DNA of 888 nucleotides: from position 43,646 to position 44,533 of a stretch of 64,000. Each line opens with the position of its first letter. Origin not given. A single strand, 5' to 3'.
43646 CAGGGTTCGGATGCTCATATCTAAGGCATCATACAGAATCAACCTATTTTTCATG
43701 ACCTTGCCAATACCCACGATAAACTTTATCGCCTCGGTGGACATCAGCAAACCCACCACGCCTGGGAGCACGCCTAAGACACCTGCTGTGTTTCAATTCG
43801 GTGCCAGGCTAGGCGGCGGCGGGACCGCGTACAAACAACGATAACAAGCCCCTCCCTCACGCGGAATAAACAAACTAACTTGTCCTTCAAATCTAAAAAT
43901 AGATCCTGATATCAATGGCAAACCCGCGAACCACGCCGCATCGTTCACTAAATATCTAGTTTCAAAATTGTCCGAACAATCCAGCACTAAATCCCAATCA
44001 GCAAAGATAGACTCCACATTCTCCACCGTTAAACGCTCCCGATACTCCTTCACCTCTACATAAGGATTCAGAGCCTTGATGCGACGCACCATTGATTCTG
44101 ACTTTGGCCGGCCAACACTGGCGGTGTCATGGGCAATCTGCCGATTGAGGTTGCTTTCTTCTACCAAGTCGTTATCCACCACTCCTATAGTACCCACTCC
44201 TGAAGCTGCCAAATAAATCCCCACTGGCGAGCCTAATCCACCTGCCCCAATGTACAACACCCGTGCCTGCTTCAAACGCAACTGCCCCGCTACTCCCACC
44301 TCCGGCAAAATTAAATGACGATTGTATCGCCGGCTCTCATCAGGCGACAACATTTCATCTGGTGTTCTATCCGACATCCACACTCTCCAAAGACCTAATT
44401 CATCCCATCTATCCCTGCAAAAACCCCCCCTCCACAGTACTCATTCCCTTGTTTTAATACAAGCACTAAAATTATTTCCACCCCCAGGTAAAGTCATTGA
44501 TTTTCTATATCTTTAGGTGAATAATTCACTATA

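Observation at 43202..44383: Single in-frame TGA exactly at the conserved loop cysteine of a MoeB/ThiF-rhodanese enzyme: candidate selenoprotein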

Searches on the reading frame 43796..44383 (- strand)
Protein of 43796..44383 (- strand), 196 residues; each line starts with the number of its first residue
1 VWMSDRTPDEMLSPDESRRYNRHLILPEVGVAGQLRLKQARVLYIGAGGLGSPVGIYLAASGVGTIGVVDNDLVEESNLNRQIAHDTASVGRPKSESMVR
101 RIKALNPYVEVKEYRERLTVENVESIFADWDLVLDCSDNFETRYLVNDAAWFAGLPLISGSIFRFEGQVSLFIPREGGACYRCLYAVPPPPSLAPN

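Call 20: find_homologous_proteins(query=window:43796-44383:-, max_evalue=1e-30)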
Query window:43796-44383:- (196 aa): 7828 proteins with E <= 1e-30 among 8000 candidates; the best 120 are listed.
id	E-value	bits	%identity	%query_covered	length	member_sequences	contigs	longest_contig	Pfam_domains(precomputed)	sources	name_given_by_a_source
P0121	4.7e-125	433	100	99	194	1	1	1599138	PF00899.28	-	-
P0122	6.0e-93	328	76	91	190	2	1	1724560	PF00899.28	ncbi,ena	-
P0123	3.4e-78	280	65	99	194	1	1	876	PF00899.28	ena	-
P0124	8.9e-78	279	64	99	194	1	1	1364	PF00899.28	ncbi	-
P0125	1.2e-77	278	64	99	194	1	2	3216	PF00899.28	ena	-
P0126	2.5e-77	277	65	95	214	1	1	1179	PF00899.28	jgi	jgi:adenylyltransferase/sulfurtransferase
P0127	3.3e-77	277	64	99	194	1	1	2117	PF00899.28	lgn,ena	-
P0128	8.6e-77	275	64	96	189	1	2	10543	PF00899.28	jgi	jgi:adenylyltransferase/sulfurtransferase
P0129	8.6e-77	275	64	99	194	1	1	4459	PF00899.28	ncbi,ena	-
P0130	3.3e-76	274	66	94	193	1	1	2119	PF00899.28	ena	-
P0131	3.5e-76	273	65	94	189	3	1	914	PF00899.28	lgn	-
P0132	4.3e-76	273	65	95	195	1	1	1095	PF00899.28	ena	-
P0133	6.0e-76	273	63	99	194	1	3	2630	PF00899.28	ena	-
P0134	7.2e-76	272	65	94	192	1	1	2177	PF00899.28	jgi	jgi:sulfur-carrier protein adenylyltransferase/sulfurtransferase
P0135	7.9e-76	272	66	94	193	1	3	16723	PF00899.28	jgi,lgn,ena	-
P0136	8.2e-76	272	63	99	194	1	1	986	PF00899.28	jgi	jgi:adenylyltransferase/sulfurtransferase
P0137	8.3e-76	272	63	99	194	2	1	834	PF00899.28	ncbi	-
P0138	1.0e-75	272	62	99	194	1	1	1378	PF00899.28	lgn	-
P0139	1.0e-75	272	63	96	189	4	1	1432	PF00899.28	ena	-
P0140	1.0e-75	272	65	94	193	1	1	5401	PF00899.28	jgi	jgi:sulfur-carrier protein adenylyltransferase/sulfurtransferase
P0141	1.2e-75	272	63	96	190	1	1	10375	PF00899.28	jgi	jgi:adenylyltransferase/sulfurtransferase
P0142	1.3e-75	272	63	95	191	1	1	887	PF00899.28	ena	-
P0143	1.4e-75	272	65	94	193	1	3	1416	PF00899.28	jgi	jgi:molybdopterin/thiamine biosynthesis adenylyltransferase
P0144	1.6e-75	271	65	94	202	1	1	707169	PF00899.28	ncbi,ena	-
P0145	1.6e-75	271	65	94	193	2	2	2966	PF00899.28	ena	-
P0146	3.0e-75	270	64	94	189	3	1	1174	PF00899.28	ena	-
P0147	3.2e-75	270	65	94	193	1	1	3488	PF00899.28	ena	-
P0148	3.3e-75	270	64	99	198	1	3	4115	PF00899.28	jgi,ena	jgi:adenylyltransferase/sulfurtransferase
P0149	4.0e-75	270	63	96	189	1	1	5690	PF00899.28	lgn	-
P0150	4.4e-75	270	67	94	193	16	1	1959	PF00899.28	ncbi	-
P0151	5.3e-75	270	63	96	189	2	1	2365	PF00899.28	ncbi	-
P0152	6.2e-75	269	65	94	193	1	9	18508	PF00899.28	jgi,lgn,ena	jgi:adenylyltransferase/sulfurtransferase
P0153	7.4e-75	269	63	99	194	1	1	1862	PF00899.28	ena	-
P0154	7.6e-75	269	66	94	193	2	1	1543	PF00899.28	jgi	jgi:sulfur-carrier protein adenylyltransferase/sulfurtransferase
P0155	8.6e-75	269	62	96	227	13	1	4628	PF00899.28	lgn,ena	-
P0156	1.2e-74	268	64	94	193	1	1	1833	PF00899.28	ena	-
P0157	2.0e-74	268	63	96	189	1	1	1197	PF00899.28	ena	-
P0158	2.3e-74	268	62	96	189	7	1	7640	PF00899.28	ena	-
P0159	2.6e-74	267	65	94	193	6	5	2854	PF00899.28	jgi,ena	jgi:adenylyltransferase/sulfurtransferase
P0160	4.4e-74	267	66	94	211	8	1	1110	PF00899.28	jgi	jgi:adenylyltransferase/sulfurtransferase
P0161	4.8e-74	267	63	94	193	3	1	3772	PF00899.28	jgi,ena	-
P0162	6.0e-74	266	64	94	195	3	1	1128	PF00899.28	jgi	-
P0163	8.0e-74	266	63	99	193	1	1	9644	PF00899.28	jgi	jgi:sulfur-carrier protein adenylyltransferase/sulfurtransferase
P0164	8.6e-74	266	64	94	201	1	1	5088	PF00899.28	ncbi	-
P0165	1.2e-73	265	60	96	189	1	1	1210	PF00899.28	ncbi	-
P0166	1.4e-73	265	62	99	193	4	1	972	PF00899.28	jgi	-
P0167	1.4e-73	265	65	94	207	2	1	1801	PF00899.28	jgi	jgi:adenylyltransferase/sulfurtransferase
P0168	1.8e-73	265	64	94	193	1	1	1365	PF00899.28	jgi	-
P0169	1.9e-73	265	65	94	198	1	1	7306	PF00899.28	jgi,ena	-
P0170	2.0e-73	265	62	96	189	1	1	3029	PF00899.28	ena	-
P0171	2.2e-73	264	61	96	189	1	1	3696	PF00899.28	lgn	-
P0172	3.2e-73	264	64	94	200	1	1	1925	PF00899.28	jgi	jgi:adenylyltransferase/sulfurtransferase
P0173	3.3e-73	264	64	94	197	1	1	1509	PF00899.28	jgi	-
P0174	3.4e-73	264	63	95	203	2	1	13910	PF00899.28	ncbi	-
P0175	3.5e-73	264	65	94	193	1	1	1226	PF00899.28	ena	-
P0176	5.1e-73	263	64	95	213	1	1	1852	PF00899.28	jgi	jgi:adenylyltransferase/sulfurtransferase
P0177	6.4e-73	263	63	94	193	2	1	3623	PF00899.28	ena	-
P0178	6.8e-73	263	62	96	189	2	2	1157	PF00899.28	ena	-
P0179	7.1e-73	263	64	94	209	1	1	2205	PF00899.28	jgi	jgi:sulfur-carrier protein adenylyltransferase/sulfurtransferase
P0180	7.9e-73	263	64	94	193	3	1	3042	PF00899.28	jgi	-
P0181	1.1e-72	262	63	94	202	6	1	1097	PF00899.28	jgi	-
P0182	1.3e-72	262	65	94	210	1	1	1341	PF00899.28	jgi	jgi:adenylyltransferase/sulfurtransferase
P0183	1.3e-72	262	63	94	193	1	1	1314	PF00899.28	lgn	-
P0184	1.3e-72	262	64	94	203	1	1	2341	PF00899.28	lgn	-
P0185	1.7e-72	261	65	94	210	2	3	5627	PF00899.28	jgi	jgi:adenylyltransferase/sulfurtransferase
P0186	1.8e-72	261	65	94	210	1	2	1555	PF00899.28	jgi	jgi:adenylyltransferase/sulfurtransferase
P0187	2.5e-72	261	63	95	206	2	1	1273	PF00899.28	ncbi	-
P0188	2.6e-72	261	63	95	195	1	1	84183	PF00899.28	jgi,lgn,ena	-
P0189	3.5e-72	260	61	96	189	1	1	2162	PF00899.28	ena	-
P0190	4.9e-72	260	61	96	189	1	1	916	PF00899.28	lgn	-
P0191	5.9e-72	260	63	96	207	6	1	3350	PF00899.28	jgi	-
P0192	6.4e-72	260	60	99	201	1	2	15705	PF00899.28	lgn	-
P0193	1.1e-71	259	63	94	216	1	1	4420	PF00899.28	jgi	jgi:molybdopterin/thiamine biosynthesis adenylyltransferase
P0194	1.3e-71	259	60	96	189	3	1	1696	PF00899.28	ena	-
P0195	1.4e-71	258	63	94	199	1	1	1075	PF00899.28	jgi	jgi:adenylyltransferase/sulfurtransferase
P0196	1.4e-71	258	62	94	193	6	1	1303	PF00899.28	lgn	-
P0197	1.8e-71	258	61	94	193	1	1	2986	PF00899.28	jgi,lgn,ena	-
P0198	1.9e-71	258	63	94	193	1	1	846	PF00899.28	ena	-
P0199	2.1e-71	258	63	94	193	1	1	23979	PF00899.28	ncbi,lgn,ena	-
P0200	2.1e-71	258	64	94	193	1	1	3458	PF00899.28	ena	-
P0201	2.3e-71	258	63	94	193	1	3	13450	PF00899.28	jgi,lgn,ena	-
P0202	2.4e-71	258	61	96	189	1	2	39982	PF00899.28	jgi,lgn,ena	-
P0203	2.7e-71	258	63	94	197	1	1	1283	PF00899.28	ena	-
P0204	5.8e-71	256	62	94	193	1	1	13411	PF00899.28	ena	-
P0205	9.8e-71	256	62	94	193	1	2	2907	PF00899.28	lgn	-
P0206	9.8e-71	256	59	95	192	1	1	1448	PF00899.28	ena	-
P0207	1.0e-70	256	59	95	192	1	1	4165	PF00899.28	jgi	-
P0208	1.1e-70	256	62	94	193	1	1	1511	PF00899.28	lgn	-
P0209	1.1e-70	256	61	95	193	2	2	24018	PF00899.28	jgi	jgi:adenylyltransferase/sulfurtransferase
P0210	1.8e-70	255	62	94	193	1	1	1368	PF00899.28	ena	-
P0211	1.8e-70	255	62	94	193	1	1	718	PF00899.28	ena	-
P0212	2.4e-70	254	62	94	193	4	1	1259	PF00899.28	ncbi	-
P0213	2.4e-70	254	62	94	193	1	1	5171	PF00899.28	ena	-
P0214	3.4e-70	254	62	94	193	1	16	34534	PF00899.28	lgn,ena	-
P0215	4.8e-70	253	62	94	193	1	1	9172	PF00899.28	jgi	-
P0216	5.3e-70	253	63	94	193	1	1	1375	PF00899.28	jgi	jgi:adenylyltransferase/sulfurtransferase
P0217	6.6e-70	253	62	94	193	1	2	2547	PF00899.28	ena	-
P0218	8.0e-70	253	59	97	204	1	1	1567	PF00899.28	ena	-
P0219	9.0e-70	253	62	96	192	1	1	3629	PF00899.28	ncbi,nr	ncbi:MAG TPA: ThiF family adenylyltransferase, partial [bacterium]|nr:ThiF family adenylyltransferas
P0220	9.1e-70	253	62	94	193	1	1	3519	PF00899.28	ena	-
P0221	1.3e-69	252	64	94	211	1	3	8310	PF00899.28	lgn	-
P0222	1.8e-69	252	59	96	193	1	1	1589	PF00899.28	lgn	-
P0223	2.2e-69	251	62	94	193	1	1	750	PF00899.28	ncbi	-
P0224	3.5e-69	251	62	94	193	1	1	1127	PF00899.28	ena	-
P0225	3.7e-69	251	62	94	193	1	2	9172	PF00899.28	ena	-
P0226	1.1e-68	249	61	94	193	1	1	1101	PF00899.28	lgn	-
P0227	1.9e-68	248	61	94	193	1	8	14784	PF00899.28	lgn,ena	-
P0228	1.9e-68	248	61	94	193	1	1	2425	PF00899.28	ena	-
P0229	2.6e-68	248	61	94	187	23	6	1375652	PF00899.28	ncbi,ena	-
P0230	3.6e-68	247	59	94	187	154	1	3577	PF00899.28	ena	-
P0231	4.2e-68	247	59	94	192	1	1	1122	PF00899.28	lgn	-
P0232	5.6e-68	247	59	100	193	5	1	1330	PF00899.28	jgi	jgi:adenylyltransferase/sulfurtransferase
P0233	5.7e-68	247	60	95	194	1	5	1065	PF00899.28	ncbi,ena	-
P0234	5.8e-68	247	60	96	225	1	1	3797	PF00899.28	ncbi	ncbi:MAG: molybdopterin-synthase adenylyltransferase MoeB, partial [Candidatus Korobacteraceae bacte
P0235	6.2e-68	247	60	94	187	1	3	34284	PF00899.28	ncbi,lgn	-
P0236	6.9e-68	246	62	94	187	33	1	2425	PF00899.28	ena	-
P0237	7.9e-68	246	59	95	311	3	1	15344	PF00899.28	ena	-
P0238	8.5e-68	246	58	99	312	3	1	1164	PF00899.28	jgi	jgi:molybdopterin/thiamine biosynthesis adenylyltransferase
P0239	2.6e-67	245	58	96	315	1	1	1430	PF00899.28,PF00581.26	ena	-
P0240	4.8e-67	244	58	94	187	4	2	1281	PF00899.28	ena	-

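Call 22: find_encoding_contigs(protein=P0122, flank=10000, max_places=3)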
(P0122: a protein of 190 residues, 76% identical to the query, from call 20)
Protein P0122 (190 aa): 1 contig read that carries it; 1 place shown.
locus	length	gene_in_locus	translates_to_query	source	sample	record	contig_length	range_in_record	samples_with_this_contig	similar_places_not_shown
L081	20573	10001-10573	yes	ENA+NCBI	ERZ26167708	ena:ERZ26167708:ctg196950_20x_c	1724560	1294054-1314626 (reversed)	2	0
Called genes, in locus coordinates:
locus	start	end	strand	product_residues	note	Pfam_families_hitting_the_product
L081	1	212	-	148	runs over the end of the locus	-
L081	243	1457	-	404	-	PF25919:BSH_CusB (weak), PF00364:Biotin_lipoyl (faint), PF25917:BSH_RND (weak), PF25973:BSH_CzcB (weak), PF25954:Beta-barrel_RND_2, PF25967:RND-MFP_C, PF25975:CzcB_C (weak), PF25989:YknX_C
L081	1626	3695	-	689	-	PF02321:OEP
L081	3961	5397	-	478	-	PF00483:NTP_transferase, PF12804:NTP_transf_3 (weak), PF22640:ManC_GMP_beta-helix, PF01050:MannoseP_isomer, PF07883:Cupin_2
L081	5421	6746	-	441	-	PF00364:Biotin_lipoyl, PF02817:E3_binding, PF00198:2-oxoacid_dh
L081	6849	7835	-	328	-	PF02779:Transket_pyr, PF02780:Transketolase_C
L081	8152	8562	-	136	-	-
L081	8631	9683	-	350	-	PF00676:E1_dh, PF02775:TPP_enzyme_C (faint)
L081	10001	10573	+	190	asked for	PF00899:ThiF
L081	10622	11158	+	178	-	PF00581:Rhodanese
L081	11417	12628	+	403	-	-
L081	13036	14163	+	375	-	-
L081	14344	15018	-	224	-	PF07588:DUF1554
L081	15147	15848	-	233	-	-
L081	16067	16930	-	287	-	PF21948:LplA-B_cat, PF03099:BPL_LplA_LipB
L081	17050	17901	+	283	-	PF00691:OmpA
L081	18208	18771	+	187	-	PF00691:OmpA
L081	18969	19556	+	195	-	PF00691:OmpA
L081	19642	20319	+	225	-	PF01618:MotA_ExbB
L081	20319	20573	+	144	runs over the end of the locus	PF02472:ExbD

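Call 23: find_encoding_contigs(protein=P0121, flank=10000, max_places=3)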
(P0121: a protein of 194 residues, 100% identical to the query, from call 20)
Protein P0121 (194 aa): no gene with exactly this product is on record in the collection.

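Call 28: find_related_loci(query=A1, collection=genome_contigs, flank=6000)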
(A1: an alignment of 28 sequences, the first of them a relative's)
Query A1 (194 aa) in genome_contigs; peptide patterns used: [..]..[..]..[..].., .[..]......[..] (x = any residue, [..] = any of these).
599 stretches matched a pattern (row limit reached: there are more); 598 encode a relative of the query (tblastn E <= 1e-3); the best 80 are kept; 80 distinct loci.
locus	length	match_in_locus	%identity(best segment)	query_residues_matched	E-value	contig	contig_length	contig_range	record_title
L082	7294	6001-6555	61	10-194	4e-73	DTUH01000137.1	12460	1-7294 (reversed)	MAG TPA_asm: Candidatus Lambdaproteobacteria bacterium isolate UWMA-0100 NODE_2702_length_12460_cov_6.829665, whole geno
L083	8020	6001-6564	59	10-194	6e-72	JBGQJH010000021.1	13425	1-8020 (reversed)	MAG: Pyrinomonadaceae bacterium isolate OBJ2_061818_070_28 k141_568595_length_13425_cov_34.2307, whole genome shotgun se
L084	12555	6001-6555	58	10-194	3e-71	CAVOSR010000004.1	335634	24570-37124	MAG: uncultured Actinomycetes bacterium isolate MFD00392.bin.2.103 genome assembly, contig: contig_22722, whole genome s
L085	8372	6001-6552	61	10-194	1e-70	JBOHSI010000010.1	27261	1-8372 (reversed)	MAG: Gemmatimonadales bacterium isolate M3-S_metawrap_bin.43 k127_2535702, whole genome shotgun sequence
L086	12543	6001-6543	61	14-194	5e-67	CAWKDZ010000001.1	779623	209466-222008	MAG: uncultured Actinomycetes bacterium isolate MFD02360.bin.1.316 genome assembly, contig: contig_2162, whole genome sh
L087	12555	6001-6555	56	10-194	5e-70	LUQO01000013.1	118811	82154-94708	MAG: SAR324 cluster bacterium REDSEA-S27_B3 scaffold13, whole genome shotgun sequence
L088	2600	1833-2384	60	10-194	6e-71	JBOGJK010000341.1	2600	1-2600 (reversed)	MAG: Thermoanaerobaculia bacterium isolate H1-B1_metabat2.bin.190_sub k127_1271431, whole genome shotgun sequence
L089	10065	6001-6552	60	10-194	7e-70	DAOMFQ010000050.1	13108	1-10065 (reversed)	MAG TPA_asm: Gemmatimonadales bacterium isolate AMR_MDS_4998 NODE_1456_length_13108_cov_6.435992, whole genome shotgun s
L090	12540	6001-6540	59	14-194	3e-69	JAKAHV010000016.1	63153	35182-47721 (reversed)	MAG: Nitrospirae bacterium isolate WY3.bin132 NODE_639_length_63153_cov_2.382176, whole genome shotgun sequence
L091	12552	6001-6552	58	10-194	2e-69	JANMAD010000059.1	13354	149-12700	MAG: Acidobacteriota bacterium isolate OTE_12_metabat_133 OTE_12_k141_1840906, whole genome shotgun sequence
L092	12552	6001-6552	56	10-194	3e-69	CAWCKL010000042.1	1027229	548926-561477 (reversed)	MAG: uncultured Acidobacteriota bacterium isolate MFD01248.bin.1.17 genome assembly, contig: contig_5871, whole genome s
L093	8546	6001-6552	61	10-194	6e-69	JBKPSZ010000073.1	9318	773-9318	MAG: Acidobacteriota bacterium isolate GS_EKS_MAG_00009 GS_EKS_000000382320, whole genome shotgun sequence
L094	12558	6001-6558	59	9-194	2e-69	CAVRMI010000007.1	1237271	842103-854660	MAG: uncultured Thermoleophilia bacterium isolate MFD05502.bin.1.65 genome assembly, contig: contig_1905, whole genome s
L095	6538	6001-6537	59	10-189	4e-69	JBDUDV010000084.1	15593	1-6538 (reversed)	MAG: Acidobacteriota bacterium isolate cluster4_bin.8 NODE_8045_length_15593_cov_9.627494, whole genome shotgun sequence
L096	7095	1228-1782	55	10-194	5e-69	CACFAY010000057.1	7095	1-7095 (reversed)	uncultured SAR324 cluster bacterium isolate AG-404-P05 genome assembly, contig: AG-404-P05_NODE_57, whole genome shotgun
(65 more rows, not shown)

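Call 63: list_cluster_members(proteins=[P0124, P0129, P0137, P0144, P0150, P0151, P0164, P0165, P0174, P0187])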
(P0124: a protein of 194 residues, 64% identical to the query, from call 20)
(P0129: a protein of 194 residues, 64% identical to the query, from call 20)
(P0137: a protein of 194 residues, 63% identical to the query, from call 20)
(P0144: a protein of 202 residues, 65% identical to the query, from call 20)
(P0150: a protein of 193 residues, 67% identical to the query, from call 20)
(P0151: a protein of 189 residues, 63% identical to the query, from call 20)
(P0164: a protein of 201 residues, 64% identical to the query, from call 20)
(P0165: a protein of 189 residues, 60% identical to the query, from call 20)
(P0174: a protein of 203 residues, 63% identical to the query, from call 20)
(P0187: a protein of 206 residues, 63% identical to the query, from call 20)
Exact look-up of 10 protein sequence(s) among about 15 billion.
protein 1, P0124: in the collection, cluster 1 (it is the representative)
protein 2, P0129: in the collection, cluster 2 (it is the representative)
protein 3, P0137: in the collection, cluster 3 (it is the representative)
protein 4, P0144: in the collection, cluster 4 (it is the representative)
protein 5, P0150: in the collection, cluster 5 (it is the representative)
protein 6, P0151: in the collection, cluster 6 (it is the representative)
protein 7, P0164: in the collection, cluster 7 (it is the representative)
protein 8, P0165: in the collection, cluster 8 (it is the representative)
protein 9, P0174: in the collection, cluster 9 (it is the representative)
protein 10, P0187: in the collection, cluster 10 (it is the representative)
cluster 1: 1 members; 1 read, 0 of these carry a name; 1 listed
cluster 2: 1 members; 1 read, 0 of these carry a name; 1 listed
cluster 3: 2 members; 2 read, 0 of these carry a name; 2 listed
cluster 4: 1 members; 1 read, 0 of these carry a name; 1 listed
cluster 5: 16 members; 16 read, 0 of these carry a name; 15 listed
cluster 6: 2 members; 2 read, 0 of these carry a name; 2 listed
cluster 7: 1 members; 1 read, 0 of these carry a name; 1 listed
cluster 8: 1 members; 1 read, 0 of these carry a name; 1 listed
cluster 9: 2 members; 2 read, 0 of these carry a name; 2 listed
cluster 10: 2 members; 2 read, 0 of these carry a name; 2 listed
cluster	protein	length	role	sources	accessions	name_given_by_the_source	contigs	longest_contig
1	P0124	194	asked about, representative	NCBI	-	-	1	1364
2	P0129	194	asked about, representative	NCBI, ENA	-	-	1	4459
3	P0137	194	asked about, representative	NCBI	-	-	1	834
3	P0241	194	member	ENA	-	-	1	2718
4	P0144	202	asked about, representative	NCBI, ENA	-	-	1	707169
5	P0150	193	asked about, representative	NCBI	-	-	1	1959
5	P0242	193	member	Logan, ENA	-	-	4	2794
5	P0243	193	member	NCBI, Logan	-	-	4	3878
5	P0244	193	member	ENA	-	-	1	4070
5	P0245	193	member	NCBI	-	-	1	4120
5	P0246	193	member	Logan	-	-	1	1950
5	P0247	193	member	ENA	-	-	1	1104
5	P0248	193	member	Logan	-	-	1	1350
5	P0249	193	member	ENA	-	-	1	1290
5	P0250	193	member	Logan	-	-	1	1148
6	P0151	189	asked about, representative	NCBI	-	-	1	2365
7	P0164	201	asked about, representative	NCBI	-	-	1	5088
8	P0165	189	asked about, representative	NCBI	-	-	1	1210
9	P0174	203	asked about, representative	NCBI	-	-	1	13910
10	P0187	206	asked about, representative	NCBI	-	-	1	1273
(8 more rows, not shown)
